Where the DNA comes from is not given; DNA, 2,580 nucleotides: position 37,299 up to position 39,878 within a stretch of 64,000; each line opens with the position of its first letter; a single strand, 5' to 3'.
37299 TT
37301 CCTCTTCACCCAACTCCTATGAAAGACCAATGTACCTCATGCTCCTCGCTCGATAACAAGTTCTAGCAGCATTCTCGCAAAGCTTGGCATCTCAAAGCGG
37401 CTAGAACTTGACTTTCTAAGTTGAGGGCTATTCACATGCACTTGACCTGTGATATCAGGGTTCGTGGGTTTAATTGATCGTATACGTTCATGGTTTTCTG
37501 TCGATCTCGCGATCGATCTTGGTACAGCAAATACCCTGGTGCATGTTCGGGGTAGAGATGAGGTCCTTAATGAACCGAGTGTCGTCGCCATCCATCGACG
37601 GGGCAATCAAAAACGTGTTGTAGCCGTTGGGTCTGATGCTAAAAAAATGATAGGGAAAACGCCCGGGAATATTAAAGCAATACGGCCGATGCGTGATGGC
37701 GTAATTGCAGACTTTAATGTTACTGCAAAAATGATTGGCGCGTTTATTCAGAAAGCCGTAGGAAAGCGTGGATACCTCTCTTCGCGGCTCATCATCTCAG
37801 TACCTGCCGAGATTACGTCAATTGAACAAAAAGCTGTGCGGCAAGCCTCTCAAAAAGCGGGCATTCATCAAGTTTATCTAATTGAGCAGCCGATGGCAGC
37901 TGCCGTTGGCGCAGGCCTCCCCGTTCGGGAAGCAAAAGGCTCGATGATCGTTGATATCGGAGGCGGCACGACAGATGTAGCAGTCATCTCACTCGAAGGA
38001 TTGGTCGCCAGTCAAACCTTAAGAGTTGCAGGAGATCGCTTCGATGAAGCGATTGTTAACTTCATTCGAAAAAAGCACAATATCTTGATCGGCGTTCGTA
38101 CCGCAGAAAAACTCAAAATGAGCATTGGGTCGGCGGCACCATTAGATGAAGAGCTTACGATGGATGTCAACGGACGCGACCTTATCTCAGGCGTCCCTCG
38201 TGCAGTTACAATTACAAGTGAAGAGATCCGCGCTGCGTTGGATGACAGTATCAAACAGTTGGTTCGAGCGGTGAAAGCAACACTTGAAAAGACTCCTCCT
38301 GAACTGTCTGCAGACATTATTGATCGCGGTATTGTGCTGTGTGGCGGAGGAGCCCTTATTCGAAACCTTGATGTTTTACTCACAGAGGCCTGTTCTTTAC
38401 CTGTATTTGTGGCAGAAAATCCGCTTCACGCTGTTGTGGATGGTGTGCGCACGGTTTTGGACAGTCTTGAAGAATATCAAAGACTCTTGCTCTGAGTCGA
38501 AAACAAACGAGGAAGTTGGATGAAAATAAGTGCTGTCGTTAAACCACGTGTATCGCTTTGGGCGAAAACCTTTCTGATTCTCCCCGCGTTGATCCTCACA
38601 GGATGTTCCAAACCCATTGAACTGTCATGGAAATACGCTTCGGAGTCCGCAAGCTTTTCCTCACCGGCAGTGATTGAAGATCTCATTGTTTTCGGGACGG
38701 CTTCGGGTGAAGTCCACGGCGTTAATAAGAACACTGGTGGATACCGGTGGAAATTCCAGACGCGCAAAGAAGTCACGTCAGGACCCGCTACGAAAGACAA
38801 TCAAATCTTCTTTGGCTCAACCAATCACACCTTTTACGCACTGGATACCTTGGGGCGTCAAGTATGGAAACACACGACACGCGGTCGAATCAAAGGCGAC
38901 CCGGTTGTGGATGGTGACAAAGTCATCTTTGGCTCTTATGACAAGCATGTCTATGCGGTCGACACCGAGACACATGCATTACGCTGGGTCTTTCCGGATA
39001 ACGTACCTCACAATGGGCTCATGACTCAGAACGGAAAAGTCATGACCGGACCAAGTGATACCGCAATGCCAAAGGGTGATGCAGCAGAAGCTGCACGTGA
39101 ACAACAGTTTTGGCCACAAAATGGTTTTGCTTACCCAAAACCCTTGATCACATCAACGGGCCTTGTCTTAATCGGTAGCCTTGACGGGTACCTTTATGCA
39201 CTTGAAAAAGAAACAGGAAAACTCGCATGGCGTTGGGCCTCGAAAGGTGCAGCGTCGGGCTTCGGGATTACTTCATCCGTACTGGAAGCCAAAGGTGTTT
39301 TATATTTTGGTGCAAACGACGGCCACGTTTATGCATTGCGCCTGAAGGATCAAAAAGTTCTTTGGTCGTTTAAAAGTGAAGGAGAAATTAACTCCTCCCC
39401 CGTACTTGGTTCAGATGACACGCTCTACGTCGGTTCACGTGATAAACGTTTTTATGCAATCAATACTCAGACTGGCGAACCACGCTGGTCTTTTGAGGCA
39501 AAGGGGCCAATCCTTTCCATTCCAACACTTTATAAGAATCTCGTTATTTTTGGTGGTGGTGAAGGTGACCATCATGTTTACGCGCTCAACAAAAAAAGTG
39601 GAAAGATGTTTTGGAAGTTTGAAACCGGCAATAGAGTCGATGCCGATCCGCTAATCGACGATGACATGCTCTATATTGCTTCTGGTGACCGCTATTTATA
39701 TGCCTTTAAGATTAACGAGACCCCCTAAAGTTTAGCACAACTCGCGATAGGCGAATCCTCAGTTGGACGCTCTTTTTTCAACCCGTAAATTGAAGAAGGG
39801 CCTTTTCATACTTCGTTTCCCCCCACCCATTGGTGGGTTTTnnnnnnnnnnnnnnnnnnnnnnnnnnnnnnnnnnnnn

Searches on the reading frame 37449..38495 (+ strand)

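Call 56: search_protein_families(library=pfam, proteins=[window:37449-38495:+], max_evalue=0.00001)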
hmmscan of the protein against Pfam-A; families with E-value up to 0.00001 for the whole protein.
window:37449-38495:+ (348 aa): 5 families
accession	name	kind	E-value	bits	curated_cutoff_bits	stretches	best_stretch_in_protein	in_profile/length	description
PF06723.19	MreB_Mbl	-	5.3e-135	449.9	27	1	18-344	2-326/327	MreB/Mbl protein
PF00012.26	HSP70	-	1e-13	50.8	20.6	1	103-224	125-265/599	Hsp70 protein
PF00022.25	Actin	-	3.5e-12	46.1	27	1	43-209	31-190/410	Actin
PF14450.12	FtsA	-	2.5e-11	44.4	31.8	1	167-324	2-112/127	Cell division protein FtsA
PF25216.1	Volactin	-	4.6e-06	26.8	35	0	52-139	53-145/321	Volactin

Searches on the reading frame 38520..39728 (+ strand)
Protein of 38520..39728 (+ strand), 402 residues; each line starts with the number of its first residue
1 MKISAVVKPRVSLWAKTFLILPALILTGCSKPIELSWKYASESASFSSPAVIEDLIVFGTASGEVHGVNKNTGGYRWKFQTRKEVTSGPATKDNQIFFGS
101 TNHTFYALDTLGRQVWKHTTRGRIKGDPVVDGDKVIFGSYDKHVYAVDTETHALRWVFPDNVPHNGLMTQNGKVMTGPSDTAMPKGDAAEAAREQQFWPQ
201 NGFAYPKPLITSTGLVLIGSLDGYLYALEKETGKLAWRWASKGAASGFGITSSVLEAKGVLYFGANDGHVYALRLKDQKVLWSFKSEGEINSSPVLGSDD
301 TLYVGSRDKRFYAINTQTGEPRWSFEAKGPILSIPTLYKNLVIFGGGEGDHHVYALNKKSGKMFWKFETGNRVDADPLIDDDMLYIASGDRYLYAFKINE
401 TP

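Call 56: search_protein_families(library=pfam, proteins=[window:38520-39728:+], max_evalue=0.00001)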
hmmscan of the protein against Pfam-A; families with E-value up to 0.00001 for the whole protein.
window:38520-39728:+ (402 aa): 5 families
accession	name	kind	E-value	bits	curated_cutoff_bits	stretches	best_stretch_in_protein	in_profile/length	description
PF13570.13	Beta-prop_ACSF4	-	8.7e-59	200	133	4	212-350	60-196/329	Beta-alanine-activating enzyme, beta-propeller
PF13360.13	PQQ_2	-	5.3e-47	160.9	27.6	3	62-179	2-118/233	Outer membrane protein assembly factor BamB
PF01011.28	PQQ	-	1.5e-19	70.6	26.7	0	293-328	52-86/595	Glucose/ethanol/alcohol dehydrogenase, beta-propeller domain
PF25292.1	Beta-prop_CGLA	-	5.4e-10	39.7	26.8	0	266-317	52-105/316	Lambda-carrageenase beta-propeller domain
PF24807.1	WD40_CDC20-Fz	-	2.4e-06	27.5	200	0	214-373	64-224/292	CDC20/Fizzy WD40 domain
